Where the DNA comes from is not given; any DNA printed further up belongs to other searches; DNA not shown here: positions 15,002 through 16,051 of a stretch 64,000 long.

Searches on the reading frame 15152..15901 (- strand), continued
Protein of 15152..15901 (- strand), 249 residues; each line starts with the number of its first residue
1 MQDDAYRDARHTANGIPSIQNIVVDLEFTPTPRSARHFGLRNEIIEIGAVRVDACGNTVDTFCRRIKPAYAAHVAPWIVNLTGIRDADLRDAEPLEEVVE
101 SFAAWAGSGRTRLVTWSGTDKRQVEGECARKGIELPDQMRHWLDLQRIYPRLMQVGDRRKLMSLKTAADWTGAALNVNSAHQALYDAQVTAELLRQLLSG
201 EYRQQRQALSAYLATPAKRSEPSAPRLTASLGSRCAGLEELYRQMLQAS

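Call 57: search_protein_families(library=ncbifam, proteins=[window:15152-15901:-], max_evalue=0.00001)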
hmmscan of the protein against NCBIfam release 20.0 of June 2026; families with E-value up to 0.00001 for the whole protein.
window:15152-15901:- (249 aa): 16 families
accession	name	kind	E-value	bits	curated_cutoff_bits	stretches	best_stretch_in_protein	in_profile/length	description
NF005838.0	PRK07748.1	equivalog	2e-18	66.7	169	1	20-199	5-178/207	3'-5' exonuclease KapD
NF005907.0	PRK07883.1-5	equivalog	2.7e-15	55.8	454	1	20-199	29-193/584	DEDD exonuclease domain-containing protein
NF005906.0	PRK07883.1-4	equivalog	9.1e-15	54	495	1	21-204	8-174/563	DEDD exonuclease domain-containing protein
NF005905.0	PRK07883.1-3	equivalog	1.1e-13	50.6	508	1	20-199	25-189/581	DEDD exonuclease domain-containing protein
NF005836.0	PRK07740.1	equivalog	3.1e-13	49.7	261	1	18-202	58-227/244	hypothetical protein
NF005226.0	PRK06722.1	equivalog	5.4e-12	45.5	290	1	41-199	24-179/281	exonuclease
NF005981.0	PRK08074.1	equivalog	7.6e-11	40.7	789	1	22-199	6-167/931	ATP-dependent DNA helicase DinG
NF001688.0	PRK00448.1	equivalog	1e-10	39.9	873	1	40-200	438-587/1445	PolC-type DNA polymerase III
TIGR01407.1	dinG_rel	hypoth_equivalog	2.7e-10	39.2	547.7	1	22-100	3-72/889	putative DnaQ family exonuclease/DinG family helicase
TIGR00573.1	dnaq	subfamily_domain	5.1e-10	39.2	71.5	1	42-106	23-85/217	exonuclease, DNA polymerase III, epsilon subunit family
NF005903.0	PRK07883.1-1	equivalog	1.1e-09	37.4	1038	1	21-200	42-212/642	DEDD exonuclease domain-containing protein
NF005904.0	PRK07883.1-2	equivalog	4.5e-08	31.8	969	1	19-199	30-195/584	DEDD exonuclease domain-containing protein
NF006316.0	PRK08517.1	equivalog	7.4e-08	32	247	1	41-104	86-145/270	3'-5' exonuclease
TIGR01405.1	polC_Gram_pos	equivalog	1.9e-07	29.2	1043.45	1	40-199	204-352/1211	DNA polymerase III subunit alpha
NF005289.0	PRK06807.1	equivalog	1.7e-06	27.5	335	1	22-207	11-178/313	3'-5' exonuclease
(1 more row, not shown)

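Call 63: find_encoding_contigs(protein=P0069, flank=8000, max_places=10)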
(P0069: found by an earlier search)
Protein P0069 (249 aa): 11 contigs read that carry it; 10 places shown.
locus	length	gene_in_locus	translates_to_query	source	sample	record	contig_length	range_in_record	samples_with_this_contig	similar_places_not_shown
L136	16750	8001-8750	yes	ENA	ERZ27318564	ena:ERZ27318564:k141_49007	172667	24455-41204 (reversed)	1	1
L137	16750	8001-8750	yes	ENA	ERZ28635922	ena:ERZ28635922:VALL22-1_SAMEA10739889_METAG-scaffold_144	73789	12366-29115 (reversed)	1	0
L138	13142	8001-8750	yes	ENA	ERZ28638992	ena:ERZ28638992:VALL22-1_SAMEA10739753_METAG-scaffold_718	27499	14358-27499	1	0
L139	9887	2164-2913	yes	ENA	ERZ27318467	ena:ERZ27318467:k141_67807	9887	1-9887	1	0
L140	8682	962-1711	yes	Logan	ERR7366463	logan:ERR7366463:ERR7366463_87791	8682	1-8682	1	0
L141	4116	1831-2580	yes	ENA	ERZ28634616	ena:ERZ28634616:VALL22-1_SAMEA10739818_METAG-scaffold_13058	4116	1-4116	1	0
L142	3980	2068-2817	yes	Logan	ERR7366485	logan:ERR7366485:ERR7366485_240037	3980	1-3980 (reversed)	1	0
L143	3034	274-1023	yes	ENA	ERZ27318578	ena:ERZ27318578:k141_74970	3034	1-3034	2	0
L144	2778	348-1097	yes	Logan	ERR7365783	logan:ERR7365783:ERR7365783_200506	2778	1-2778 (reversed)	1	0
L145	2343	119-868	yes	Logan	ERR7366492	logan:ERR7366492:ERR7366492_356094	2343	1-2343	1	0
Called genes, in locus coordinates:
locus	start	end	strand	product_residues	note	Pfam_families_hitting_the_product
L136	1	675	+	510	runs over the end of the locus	PF00196:GerE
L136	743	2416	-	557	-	PF01946:Thi4 (weak), PF00890:FAD_binding_2, PF01266:DAO, PF01494:FAD_binding_3 (weak), PF03486:HI0933_like (faint), PF07992:Pyr_redox_2 (weak), PF12831:FAD_oxidored (faint), PF13450:NAD_binding_8 (faint)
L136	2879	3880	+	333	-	PF13749:HATPase_c_4, PF13412:HTH_24 (faint)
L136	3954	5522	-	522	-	PF00196:GerE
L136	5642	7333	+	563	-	PF01494:FAD_binding_3 (faint), PF03486:HI0933_like (faint), PF07992:Pyr_redox_2 (faint), PF00890:FAD_binding_2, PF01266:DAO, PF12831:FAD_oxidored (weak)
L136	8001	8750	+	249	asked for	PF00929:RNase_T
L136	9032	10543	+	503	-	-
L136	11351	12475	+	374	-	PF00561:Abhydrolase_1, PF12146:Hydrolase_4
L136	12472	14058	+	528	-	PF00370:FGGY_N, PF02782:FGGY_C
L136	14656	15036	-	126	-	PF04237:YjbR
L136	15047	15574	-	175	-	PF12844:HTH_19, PF13443:HTH_26 (weak), PF13560:HTH_31, PF01381:HTH_3, PF13384:HTH_23 (faint), PF12674:Zn_ribbon_2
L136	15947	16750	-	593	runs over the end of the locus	PF00890:FAD_binding_2, PF04205:FMN_bind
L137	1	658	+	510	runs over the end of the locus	PF00196:GerE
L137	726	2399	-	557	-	PF01946:Thi4 (weak), PF00890:FAD_binding_2, PF01266:DAO, PF01494:FAD_binding_3 (weak), PF03486:HI0933_like (faint), PF07992:Pyr_redox_2 (weak), PF12831:FAD_oxidored (faint), PF13450:NAD_binding_8 (faint)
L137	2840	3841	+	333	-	PF13749:HATPase_c_4, PF13412:HTH_24 (faint)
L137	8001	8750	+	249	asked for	PF00929:RNase_T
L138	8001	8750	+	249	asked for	PF00929:RNase_T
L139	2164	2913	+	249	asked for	PF00929:RNase_T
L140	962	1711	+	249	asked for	PF00929:RNase_T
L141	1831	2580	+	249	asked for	PF00929:RNase_T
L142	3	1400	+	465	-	?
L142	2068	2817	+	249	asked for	PF00929:RNase_T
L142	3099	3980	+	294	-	?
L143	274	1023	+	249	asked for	PF00929:RNase_T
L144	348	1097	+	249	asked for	PF00929:RNase_T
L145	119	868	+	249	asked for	PF00929:RNase_T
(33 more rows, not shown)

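Call 67: find_encoding_contigs(protein=P0070, flank=10000, max_places=10)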
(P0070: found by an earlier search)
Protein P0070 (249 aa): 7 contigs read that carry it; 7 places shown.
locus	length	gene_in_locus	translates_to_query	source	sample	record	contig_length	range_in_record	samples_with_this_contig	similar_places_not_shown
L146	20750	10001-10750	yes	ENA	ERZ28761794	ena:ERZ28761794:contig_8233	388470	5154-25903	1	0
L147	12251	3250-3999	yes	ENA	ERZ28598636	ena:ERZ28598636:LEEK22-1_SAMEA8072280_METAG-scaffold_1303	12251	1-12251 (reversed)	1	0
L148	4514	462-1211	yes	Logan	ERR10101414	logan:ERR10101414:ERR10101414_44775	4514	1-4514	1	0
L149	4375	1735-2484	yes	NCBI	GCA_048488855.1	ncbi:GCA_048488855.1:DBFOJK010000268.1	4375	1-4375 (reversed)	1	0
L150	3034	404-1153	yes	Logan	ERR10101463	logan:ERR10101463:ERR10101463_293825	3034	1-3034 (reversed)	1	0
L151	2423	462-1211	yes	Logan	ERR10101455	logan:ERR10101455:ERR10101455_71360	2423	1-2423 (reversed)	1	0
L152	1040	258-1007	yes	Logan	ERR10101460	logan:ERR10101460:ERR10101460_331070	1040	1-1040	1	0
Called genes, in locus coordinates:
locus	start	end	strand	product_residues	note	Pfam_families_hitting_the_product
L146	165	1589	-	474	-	PF00196:GerE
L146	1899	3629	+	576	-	PF00890:FAD_binding_2, PF01266:DAO, PF01494:FAD_binding_3 (faint), PF03486:HI0933_like (faint), PF07992:Pyr_redox_2 (faint), PF12831:FAD_oxidored (weak)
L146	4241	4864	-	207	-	PF02613:Nitrate_red_del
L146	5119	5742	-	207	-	PF12797:Fer4_2 (faint), PF12838:Fer4_7 (weak), PF13237:Fer4_10, PF13247:Fer4_11, PF12838:Fer4_7, PF13187:Fer4_9 (weak), PF00037:Fer4 (weak), PF13247:Fer4_11, +3 more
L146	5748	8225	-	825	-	PF00384:Molybdopterin, PF01568:Molydop_binding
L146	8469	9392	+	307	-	PF00126:HTH_1, PF03466:LysR_substrate (weak)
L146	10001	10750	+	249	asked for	PF00929:RNase_T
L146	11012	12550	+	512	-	-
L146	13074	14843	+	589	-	PF07992:Pyr_redox_2, PF13450:NAD_binding_8 (faint), PF13738:Pyr_redox_3 (faint), PF00070:Pyr_redox, PF02852:Pyr_redox_dim, PF00581:Rhodanese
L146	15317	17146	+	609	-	PF00890:FAD_binding_2, PF01266:DAO, PF07992:Pyr_redox_2 (weak), PF12831:FAD_oxidored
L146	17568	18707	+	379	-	PF12146:Hydrolase_4, PF00561:Abhydrolase_1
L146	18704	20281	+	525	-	PF00370:FGGY_N, PF02782:FGGY_C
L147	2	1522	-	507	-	?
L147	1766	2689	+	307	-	PF00126:HTH_1, PF03466:LysR_substrate (weak)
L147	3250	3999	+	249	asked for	PF00929:RNase_T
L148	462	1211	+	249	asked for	PF00929:RNase_T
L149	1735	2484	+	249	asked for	PF00929:RNase_T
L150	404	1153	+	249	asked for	PF00929:RNase_T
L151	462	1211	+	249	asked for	PF00929:RNase_T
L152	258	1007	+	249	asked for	PF00929:RNase_T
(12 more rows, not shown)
